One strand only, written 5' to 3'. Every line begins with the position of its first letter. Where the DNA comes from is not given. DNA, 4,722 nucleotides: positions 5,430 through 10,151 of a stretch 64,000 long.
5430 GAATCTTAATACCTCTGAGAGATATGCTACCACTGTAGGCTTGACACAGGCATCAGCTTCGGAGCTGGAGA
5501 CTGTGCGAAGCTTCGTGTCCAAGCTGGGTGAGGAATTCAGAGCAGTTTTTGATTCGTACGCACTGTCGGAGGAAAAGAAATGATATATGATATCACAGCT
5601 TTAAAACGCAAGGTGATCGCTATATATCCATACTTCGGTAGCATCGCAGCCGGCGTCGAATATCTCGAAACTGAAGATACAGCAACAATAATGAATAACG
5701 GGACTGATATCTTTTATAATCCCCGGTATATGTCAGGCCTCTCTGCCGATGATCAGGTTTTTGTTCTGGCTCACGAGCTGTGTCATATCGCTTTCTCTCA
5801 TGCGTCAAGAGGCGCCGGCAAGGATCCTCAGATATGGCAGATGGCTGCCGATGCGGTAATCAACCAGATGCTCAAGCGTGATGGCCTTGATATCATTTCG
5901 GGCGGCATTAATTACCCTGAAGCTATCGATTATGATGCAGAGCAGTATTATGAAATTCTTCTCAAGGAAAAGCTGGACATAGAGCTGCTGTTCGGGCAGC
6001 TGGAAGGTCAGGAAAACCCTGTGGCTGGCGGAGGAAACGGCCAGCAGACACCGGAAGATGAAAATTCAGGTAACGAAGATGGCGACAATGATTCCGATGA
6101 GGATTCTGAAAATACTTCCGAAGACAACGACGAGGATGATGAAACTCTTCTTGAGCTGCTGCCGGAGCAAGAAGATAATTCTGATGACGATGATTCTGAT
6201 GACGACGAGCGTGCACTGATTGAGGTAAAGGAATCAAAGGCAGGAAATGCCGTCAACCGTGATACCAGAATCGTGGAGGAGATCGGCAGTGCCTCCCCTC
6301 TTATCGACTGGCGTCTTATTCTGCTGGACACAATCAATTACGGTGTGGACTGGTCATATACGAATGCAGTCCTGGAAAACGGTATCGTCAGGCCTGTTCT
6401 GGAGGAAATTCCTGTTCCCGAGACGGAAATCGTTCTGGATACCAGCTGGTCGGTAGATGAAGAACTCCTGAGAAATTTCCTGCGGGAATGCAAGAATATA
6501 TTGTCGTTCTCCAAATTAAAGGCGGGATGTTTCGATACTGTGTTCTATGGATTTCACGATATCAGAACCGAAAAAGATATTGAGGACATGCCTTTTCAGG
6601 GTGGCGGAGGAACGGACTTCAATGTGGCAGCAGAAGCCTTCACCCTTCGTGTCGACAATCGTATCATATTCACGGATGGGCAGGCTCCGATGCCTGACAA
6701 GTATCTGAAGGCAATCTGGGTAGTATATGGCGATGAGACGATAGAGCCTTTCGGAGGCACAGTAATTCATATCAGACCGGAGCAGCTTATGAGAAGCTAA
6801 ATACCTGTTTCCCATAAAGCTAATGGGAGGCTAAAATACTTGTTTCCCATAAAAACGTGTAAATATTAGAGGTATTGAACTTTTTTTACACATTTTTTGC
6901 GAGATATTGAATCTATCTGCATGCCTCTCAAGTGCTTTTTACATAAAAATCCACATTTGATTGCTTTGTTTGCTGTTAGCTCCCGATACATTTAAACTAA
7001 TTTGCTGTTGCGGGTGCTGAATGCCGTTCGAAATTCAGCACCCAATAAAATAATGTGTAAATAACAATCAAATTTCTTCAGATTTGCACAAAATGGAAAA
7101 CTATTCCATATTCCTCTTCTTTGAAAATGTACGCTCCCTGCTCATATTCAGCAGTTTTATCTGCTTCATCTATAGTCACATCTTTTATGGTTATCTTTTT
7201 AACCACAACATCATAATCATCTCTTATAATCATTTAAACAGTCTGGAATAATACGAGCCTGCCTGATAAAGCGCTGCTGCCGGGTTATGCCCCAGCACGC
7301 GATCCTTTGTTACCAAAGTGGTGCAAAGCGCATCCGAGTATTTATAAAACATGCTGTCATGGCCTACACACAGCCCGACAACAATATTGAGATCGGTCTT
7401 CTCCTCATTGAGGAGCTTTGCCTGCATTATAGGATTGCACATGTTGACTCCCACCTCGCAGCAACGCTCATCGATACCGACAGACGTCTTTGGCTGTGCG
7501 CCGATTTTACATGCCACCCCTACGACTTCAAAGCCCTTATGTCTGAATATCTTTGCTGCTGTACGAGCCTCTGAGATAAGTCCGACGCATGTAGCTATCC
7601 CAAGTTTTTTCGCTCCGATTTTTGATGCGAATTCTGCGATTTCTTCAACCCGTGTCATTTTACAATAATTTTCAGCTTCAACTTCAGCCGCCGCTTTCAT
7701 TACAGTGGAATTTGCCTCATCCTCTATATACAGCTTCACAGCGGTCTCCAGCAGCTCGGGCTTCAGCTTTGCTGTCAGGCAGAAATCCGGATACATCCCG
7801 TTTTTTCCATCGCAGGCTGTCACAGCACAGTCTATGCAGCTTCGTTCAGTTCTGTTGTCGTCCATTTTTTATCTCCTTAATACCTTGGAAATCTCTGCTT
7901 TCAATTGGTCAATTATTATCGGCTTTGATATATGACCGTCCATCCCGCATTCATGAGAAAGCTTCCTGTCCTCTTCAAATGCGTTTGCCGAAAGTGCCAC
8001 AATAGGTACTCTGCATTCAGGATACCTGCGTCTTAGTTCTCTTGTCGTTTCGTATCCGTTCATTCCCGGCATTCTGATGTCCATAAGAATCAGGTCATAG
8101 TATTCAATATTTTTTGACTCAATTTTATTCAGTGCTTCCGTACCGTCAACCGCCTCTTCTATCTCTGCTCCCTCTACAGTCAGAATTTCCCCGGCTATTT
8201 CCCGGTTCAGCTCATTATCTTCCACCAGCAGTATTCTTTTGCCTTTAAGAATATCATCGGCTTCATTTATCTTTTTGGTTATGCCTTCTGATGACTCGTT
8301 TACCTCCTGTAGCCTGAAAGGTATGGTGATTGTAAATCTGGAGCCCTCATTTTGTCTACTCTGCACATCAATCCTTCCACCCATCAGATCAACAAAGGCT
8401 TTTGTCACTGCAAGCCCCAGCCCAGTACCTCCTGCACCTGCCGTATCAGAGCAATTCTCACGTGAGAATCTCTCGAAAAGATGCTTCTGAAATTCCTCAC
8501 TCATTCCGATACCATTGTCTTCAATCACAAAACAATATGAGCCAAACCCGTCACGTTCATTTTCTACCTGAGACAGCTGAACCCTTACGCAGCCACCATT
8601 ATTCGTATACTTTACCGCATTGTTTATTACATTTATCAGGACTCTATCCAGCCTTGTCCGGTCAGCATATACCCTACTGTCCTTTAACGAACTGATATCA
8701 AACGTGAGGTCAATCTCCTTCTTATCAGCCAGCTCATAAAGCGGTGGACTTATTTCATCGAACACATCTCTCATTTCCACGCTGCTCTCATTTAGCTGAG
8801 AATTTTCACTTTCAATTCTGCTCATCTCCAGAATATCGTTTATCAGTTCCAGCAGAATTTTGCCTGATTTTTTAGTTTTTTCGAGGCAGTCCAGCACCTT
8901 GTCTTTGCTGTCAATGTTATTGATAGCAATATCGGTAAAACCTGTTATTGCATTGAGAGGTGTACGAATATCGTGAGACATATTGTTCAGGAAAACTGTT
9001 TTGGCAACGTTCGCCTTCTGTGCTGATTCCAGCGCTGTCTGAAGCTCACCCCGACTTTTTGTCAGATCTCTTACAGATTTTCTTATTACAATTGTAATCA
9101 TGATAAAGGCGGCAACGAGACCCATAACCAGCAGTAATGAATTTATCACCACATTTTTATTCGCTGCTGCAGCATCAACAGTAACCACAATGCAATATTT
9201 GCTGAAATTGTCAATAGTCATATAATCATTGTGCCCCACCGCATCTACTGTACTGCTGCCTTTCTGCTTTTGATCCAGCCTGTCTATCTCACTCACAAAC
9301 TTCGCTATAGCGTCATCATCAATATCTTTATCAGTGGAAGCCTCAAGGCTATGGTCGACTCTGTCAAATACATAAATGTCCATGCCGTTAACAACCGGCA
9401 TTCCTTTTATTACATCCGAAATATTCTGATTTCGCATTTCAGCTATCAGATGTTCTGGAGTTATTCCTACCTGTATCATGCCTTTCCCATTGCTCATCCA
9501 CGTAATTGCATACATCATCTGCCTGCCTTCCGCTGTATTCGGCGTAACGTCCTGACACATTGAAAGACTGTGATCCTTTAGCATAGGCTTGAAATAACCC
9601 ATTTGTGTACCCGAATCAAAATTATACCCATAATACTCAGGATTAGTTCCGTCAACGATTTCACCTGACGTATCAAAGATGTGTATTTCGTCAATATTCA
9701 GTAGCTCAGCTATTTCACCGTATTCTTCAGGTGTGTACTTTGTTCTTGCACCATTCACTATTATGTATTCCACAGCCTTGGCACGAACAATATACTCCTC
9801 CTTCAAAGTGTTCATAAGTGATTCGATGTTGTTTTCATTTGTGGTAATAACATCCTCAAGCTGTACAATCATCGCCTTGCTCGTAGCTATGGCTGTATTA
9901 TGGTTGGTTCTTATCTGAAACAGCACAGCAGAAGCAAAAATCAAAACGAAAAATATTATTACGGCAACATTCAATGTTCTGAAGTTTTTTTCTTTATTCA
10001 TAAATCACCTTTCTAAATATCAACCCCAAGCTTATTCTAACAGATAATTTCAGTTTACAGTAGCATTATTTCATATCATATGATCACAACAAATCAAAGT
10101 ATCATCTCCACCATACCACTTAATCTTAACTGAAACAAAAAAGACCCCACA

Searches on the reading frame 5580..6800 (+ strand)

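Call 41: search_protein_families(library=pfam, proteins=[window:5580-6800:+], max_evalue=0.00001)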
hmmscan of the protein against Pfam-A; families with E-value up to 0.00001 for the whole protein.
window:5580-6800:+ (406 aa): 2 families
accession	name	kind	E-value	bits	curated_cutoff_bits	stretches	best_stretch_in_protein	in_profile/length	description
PF13203.12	DUF2201_N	-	1.6e-29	103.8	23.2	1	9-255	10-239/271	Putative metallopeptidase domain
PF09967.15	DUF2201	-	1.2e-11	45.2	26.4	1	284-396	3-120/123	VWA-like domain (DUF2201)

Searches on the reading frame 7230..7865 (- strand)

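Call 41: search_protein_families(library=pfam, proteins=[window:7230-7865:-], max_evalue=0.00001)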
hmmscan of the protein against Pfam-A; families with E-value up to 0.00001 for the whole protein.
window:7230-7865:- (211 aa): 1 family
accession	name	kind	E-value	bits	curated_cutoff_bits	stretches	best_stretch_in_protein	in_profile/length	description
PF08901.16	DUF1847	-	2.5e-61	206.3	25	1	35-184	6-157/157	Protein of unknown function (DUF1847)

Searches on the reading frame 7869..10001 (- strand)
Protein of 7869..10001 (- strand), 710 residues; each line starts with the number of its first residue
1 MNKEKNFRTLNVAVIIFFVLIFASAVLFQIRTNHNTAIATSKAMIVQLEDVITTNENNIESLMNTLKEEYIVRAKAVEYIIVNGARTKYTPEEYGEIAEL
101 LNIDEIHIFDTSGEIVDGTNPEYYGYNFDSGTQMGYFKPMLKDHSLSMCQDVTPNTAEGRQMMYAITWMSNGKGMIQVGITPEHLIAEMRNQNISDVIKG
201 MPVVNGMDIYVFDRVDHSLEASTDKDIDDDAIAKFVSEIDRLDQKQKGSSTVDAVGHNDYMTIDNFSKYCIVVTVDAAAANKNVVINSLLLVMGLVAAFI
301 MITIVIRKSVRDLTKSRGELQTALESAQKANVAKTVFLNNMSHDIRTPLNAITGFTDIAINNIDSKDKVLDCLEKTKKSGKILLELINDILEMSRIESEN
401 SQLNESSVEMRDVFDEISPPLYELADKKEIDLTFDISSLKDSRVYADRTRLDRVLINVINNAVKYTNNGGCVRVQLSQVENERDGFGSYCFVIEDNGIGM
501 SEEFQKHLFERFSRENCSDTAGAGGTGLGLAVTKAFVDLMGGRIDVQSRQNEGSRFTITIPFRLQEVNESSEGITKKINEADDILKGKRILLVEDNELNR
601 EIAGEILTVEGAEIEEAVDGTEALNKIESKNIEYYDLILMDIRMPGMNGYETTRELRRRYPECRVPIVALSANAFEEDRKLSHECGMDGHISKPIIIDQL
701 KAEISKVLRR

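Call 41: search_protein_families(library=pfam, proteins=[window:7869-10001:-], max_evalue=0.00001)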
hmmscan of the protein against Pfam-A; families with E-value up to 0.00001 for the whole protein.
window:7869-10001:- (710 aa): 3 families
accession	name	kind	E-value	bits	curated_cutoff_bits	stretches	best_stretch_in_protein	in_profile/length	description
PF02518.31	HATPase_c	-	9.3e-29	100.6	26.4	1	447-563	2-110/111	Histidine kinase-, DNA gyrase B-, and HSP90-like ATPase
PF00072.30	Response_reg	-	1.4e-25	90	30.2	1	590-704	1-110/111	Response regulator receiver domain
PF00512.31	HisKA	-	1.2e-15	57.7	26.9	1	334-399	2-66/66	His Kinase A (phospho-acceptor) domain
